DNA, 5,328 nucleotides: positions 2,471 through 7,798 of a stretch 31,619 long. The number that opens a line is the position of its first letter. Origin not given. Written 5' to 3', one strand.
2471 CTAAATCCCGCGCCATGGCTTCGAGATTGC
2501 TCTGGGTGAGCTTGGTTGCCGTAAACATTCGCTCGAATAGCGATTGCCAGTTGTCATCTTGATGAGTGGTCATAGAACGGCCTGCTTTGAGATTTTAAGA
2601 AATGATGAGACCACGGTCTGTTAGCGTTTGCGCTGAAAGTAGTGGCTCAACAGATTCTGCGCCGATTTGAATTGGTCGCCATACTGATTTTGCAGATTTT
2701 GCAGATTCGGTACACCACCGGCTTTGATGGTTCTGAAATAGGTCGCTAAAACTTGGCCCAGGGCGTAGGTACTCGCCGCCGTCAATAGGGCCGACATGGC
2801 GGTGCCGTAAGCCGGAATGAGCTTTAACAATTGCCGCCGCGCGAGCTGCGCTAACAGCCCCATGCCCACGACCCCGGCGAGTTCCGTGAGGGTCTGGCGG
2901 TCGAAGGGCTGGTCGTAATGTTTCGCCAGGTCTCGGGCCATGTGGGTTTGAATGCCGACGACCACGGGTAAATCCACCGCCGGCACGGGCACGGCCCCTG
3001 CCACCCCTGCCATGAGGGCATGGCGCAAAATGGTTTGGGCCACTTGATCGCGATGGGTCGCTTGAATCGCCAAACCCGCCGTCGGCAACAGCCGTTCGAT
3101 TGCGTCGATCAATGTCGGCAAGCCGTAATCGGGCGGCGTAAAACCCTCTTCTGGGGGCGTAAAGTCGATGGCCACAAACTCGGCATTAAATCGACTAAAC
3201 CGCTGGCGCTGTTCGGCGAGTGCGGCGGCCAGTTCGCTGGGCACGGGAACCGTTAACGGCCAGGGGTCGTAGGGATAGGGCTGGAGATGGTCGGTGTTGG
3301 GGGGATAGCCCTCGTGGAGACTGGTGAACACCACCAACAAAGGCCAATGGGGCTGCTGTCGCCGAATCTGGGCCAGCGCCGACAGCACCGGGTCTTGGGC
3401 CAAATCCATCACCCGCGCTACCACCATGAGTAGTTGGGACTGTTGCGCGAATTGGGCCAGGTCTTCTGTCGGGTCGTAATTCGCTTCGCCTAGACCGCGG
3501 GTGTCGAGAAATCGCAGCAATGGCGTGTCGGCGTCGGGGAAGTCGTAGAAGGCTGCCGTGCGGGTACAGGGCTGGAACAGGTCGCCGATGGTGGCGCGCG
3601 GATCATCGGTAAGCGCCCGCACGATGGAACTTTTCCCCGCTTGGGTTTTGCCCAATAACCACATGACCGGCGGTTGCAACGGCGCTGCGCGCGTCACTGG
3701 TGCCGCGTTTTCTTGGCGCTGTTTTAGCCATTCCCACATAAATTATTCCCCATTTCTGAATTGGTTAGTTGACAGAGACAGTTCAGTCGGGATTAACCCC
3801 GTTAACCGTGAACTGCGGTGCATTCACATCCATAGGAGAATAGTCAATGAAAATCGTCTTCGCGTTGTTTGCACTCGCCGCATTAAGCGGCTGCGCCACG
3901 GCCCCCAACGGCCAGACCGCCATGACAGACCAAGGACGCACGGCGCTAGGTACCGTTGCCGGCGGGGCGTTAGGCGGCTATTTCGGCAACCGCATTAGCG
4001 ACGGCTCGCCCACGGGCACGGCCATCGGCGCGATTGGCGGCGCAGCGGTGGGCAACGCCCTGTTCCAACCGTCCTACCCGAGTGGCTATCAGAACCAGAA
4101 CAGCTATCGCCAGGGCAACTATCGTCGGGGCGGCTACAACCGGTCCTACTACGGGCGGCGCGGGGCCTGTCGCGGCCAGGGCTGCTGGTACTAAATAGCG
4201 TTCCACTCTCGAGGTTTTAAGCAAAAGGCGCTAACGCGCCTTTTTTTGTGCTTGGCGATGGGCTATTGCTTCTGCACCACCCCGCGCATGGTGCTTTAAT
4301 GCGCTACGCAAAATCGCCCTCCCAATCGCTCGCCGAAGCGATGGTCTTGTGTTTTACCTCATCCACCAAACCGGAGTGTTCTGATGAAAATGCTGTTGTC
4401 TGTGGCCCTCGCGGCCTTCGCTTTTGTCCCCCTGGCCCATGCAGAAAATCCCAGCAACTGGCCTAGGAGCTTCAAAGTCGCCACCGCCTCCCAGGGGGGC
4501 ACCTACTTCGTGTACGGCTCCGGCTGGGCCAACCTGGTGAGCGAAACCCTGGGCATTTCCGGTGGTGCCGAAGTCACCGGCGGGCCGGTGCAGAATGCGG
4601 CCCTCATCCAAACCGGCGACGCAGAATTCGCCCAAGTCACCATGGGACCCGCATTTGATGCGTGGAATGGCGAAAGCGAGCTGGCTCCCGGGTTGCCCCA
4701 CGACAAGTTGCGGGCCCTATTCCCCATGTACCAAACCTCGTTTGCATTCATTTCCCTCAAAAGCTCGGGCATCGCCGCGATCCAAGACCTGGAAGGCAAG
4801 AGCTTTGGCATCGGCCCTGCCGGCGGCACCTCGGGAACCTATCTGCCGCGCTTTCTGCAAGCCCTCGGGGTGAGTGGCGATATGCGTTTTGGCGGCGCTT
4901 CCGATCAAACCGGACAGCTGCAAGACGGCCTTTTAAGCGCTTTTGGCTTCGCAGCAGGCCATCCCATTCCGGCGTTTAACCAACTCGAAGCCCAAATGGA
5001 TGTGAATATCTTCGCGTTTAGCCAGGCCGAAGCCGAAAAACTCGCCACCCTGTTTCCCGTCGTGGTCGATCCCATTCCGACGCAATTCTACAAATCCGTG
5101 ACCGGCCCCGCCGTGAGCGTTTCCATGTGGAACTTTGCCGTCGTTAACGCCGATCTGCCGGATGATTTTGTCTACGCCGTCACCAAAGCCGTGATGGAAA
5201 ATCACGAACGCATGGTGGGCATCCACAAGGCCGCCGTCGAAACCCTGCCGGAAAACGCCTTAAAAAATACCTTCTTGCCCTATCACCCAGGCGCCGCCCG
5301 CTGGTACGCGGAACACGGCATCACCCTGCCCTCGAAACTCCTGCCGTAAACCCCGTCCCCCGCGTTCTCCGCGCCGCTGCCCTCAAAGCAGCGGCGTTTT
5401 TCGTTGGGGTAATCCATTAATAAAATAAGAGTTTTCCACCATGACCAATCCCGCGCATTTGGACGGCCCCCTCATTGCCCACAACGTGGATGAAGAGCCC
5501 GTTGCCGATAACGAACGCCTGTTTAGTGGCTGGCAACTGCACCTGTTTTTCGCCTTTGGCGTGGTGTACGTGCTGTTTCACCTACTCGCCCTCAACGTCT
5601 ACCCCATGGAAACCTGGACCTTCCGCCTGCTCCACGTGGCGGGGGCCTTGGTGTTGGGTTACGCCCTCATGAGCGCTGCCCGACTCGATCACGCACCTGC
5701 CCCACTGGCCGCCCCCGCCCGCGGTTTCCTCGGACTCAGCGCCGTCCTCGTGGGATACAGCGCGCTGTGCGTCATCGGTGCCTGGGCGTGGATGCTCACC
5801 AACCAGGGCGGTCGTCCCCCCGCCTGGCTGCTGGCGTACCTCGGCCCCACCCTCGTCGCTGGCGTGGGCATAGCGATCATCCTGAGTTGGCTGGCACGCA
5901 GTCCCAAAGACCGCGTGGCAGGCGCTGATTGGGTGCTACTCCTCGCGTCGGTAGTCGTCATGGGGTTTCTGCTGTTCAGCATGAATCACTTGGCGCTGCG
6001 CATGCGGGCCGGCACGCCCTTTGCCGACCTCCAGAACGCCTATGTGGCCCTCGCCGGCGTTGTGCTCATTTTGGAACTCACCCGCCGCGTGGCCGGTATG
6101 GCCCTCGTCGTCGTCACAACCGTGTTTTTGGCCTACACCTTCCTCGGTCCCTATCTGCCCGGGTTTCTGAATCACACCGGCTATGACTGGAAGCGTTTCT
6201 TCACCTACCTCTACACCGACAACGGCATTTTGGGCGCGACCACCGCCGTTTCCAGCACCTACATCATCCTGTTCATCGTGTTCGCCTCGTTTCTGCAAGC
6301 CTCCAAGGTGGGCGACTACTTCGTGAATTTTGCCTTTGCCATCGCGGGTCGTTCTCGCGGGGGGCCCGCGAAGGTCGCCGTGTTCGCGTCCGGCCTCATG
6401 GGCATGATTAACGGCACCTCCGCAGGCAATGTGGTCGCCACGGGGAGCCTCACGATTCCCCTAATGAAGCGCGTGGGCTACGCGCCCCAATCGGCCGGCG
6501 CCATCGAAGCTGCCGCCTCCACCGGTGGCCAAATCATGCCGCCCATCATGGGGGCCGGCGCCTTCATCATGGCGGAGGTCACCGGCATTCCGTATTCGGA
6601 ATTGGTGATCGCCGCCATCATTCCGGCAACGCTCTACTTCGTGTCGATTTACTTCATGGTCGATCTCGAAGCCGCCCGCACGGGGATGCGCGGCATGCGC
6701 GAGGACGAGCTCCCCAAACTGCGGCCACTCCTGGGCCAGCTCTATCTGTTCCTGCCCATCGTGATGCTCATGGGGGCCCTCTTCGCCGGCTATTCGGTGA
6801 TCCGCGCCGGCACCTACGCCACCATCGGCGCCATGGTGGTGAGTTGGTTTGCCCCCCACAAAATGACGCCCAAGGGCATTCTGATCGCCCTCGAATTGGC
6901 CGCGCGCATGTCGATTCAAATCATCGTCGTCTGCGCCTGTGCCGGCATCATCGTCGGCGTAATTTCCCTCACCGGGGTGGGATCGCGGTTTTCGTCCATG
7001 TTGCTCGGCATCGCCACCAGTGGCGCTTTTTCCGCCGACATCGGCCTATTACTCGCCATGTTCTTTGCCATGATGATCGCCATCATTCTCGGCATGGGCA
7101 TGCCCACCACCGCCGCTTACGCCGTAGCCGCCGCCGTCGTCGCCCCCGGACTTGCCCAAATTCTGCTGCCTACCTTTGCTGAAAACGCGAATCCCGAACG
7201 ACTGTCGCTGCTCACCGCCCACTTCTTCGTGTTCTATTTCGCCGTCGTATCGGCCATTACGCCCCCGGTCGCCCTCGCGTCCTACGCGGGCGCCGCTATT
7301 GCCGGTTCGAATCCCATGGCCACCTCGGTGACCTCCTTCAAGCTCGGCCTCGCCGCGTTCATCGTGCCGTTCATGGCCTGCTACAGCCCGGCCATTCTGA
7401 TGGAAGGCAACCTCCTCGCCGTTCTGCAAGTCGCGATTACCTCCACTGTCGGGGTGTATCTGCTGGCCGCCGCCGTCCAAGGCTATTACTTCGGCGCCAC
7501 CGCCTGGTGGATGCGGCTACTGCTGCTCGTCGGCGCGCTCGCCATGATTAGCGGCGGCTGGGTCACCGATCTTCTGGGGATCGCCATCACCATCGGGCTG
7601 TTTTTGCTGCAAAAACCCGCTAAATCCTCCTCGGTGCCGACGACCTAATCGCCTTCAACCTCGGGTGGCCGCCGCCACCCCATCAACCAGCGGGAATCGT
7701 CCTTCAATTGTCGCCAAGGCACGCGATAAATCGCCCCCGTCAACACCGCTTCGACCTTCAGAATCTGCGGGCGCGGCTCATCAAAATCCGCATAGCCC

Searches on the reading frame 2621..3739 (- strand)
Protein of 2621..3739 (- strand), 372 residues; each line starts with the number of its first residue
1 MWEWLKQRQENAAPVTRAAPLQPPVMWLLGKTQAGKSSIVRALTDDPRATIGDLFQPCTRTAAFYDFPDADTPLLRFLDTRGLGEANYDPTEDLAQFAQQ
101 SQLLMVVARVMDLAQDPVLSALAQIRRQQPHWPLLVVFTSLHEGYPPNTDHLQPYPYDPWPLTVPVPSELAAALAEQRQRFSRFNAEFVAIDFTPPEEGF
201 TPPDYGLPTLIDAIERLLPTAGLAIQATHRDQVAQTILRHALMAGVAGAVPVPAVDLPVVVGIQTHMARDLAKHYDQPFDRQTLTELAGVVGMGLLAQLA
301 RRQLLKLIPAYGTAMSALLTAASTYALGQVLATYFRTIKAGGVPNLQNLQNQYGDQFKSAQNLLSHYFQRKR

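Call 38: search_protein_families(library=pfam, proteins=[window:2621-3739:-], max_evalue=0.0001)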
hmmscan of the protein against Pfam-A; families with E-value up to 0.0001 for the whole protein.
window:2621-3739:- (372 aa): 2 families
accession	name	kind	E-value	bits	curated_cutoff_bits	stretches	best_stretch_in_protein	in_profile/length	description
PF05128.17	DUF697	-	5.2e-09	36.5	27.7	1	226-356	15-156/162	Domain of unknown function (DUF697)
PF01926.29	MMR_HSR1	-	5.9e-07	30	21.9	1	28-138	4-111/113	50S ribosome-binding GTPase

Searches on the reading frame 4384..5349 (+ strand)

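Call 38: search_protein_families(library=pfam, proteins=[window:4384-5349:+], max_evalue=0.0001)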
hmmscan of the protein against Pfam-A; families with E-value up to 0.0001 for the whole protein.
window:4384-5349:+ (321 aa): 1 family
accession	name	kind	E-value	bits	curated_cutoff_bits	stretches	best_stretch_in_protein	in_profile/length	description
PF16868.10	NMT1_3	-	1e-70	239.1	27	1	32-312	1-289/289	NMT1-like family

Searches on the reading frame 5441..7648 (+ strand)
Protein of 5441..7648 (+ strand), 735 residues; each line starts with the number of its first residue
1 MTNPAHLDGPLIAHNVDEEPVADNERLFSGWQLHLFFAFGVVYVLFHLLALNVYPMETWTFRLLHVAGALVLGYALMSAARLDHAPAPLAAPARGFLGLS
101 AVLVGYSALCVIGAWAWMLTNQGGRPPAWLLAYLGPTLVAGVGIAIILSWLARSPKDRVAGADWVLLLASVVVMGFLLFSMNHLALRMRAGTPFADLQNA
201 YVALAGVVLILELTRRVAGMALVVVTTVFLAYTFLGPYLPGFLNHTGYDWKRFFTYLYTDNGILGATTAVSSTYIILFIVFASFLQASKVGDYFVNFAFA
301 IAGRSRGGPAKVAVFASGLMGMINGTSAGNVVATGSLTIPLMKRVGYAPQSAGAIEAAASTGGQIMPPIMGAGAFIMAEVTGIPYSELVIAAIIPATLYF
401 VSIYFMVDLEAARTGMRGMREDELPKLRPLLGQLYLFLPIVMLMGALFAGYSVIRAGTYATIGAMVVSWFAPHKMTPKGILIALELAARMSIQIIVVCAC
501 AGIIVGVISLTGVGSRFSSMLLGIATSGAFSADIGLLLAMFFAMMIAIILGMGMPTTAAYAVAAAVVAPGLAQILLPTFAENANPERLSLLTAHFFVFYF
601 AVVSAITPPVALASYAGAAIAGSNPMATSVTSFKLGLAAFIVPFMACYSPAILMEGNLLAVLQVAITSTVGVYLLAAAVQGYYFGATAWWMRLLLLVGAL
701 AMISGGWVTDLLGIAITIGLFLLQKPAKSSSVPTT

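Call 38: search_protein_families(library=pfam, proteins=[window:5441-7648:+], max_evalue=0.0001)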
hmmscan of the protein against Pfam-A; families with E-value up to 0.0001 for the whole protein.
window:5441-7648:+ (735 aa): 2 families
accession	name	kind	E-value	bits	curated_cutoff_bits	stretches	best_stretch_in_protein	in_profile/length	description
PF06808.19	DctM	-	2.7e-78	264.1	23.8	1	206-653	2-405/413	Tripartite ATP-independent periplasmic transporter, DctM component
PF11874.13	DUF3394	-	1.7e-05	25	28.2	1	663-712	3-52/181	Domain of unknown function (DUF3394)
